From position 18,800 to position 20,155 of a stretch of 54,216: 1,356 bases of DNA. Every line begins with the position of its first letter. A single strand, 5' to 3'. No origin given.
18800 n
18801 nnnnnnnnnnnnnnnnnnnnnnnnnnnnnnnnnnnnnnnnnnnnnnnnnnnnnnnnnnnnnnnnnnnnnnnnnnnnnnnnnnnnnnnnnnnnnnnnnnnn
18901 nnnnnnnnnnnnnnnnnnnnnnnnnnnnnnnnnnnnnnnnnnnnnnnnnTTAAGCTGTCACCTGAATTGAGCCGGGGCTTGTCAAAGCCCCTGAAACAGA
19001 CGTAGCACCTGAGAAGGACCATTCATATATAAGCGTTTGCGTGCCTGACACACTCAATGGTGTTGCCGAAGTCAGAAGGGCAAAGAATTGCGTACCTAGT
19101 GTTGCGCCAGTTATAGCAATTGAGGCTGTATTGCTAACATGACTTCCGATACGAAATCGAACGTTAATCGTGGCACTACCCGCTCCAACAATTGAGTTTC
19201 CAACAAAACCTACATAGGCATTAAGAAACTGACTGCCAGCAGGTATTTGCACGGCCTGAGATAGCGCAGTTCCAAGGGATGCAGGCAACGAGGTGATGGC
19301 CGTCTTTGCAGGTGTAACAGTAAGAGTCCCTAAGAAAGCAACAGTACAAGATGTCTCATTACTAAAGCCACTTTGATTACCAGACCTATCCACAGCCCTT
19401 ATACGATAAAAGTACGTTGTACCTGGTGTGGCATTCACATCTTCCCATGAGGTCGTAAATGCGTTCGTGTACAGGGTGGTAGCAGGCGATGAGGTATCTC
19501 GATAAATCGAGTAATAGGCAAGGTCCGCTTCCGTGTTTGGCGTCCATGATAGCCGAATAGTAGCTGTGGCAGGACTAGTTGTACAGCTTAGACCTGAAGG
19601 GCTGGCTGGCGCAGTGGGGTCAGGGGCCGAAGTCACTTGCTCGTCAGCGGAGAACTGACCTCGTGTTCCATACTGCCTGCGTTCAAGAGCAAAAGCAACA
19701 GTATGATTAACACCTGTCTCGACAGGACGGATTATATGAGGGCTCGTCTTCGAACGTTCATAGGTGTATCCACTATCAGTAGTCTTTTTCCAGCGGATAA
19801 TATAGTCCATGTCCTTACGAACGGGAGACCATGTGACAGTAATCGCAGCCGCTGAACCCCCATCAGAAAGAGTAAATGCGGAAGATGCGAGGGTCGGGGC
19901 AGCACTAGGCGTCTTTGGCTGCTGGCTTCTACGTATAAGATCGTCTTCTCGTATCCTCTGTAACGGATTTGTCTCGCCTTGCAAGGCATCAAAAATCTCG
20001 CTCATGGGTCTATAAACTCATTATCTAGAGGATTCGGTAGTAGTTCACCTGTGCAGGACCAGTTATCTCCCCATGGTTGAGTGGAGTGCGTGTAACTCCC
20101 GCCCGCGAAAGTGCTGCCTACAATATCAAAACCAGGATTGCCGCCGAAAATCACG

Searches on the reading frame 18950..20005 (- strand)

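Call 69: search_protein_families(library=pfam, proteins=[window:18950-20005:-], max_evalue=0.01)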
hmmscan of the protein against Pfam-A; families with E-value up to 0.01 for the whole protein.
window:18950-20005:- (351 aa): 1 family
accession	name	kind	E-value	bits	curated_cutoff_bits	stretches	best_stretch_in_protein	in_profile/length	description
PF00041.27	fn3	-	4.4e-10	40.1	25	1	135-220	2-83/84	Fibronectin type III domain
